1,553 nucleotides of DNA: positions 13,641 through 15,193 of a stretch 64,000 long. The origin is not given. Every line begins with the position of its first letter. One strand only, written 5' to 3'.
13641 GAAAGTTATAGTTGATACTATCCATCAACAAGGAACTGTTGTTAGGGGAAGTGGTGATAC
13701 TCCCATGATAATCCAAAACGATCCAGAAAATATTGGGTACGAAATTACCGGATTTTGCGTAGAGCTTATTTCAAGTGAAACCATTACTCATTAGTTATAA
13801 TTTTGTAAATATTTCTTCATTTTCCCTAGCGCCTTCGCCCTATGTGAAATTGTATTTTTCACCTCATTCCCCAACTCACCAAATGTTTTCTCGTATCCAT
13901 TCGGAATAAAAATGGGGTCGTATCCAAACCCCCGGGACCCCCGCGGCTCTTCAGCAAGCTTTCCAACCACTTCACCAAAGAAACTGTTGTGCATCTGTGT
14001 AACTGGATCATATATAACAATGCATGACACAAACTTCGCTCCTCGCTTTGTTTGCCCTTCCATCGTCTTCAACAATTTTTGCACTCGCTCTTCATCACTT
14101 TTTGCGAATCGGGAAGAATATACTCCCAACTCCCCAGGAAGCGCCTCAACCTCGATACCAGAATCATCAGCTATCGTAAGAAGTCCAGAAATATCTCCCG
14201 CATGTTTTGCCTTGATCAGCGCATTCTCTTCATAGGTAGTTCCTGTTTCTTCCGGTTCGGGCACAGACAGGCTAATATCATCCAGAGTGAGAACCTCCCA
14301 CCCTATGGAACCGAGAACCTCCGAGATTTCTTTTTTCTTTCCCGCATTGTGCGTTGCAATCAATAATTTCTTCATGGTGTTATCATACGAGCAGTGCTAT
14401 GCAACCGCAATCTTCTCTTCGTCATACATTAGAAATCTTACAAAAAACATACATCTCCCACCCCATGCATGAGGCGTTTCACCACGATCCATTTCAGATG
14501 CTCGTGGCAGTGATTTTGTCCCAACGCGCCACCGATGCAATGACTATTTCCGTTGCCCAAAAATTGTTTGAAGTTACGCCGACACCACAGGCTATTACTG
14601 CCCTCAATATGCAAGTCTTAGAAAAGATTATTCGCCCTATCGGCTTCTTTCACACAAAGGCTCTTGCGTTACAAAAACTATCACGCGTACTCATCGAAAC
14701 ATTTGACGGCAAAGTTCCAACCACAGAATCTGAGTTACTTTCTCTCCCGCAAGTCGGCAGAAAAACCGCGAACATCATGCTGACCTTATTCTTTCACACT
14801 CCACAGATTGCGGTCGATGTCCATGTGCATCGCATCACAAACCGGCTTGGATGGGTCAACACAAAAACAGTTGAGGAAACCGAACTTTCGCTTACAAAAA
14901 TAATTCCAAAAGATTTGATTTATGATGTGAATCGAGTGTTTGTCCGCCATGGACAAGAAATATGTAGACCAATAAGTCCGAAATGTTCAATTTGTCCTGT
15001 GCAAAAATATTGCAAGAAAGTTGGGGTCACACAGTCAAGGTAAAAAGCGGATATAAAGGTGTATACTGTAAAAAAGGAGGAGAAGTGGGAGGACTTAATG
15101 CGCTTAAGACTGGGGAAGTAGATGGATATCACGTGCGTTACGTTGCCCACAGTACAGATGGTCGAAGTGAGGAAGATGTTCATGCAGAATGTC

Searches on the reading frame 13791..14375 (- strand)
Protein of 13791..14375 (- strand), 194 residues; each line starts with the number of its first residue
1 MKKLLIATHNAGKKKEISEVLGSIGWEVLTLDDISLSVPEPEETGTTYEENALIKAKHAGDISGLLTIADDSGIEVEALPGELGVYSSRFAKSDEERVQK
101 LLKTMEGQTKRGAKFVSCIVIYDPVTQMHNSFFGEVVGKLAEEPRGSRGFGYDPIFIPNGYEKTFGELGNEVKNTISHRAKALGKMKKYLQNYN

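Call 24: search_protein_families(library=pfam, proteins=[window:13791-14375:-], max_evalue=0.001)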
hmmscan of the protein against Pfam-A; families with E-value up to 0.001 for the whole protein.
window:13791-14375:- (194 aa): 1 family
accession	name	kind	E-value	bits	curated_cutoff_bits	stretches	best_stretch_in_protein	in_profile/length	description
PF01725.21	Ham1p_like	-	1.8e-61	207.8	22.5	1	4-189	1-186/186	Ham1 family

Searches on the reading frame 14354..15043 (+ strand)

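Call 25: search_protein_families(library=pfam, proteins=[window:14354-15043:+], max_evalue=0.001)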
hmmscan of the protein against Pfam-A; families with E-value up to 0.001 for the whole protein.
window:14354-15043:+ (229 aa): 3 families
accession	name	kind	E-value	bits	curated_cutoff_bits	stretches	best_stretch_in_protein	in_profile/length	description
PF00730.31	HhH-GPD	-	1.2e-23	84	26.2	1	51-186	1-108/108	HhH-GPD superfamily base excision DNA repair protein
PF00633.29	HHH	-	8.4e-05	22.7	24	1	116-140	1-25/30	Helix-hairpin-helix motif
PF10576.14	EndIII_4Fe-2S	-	0.00036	21.2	20.5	1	204-220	1-17/17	Iron-sulfur binding domain of endonuclease III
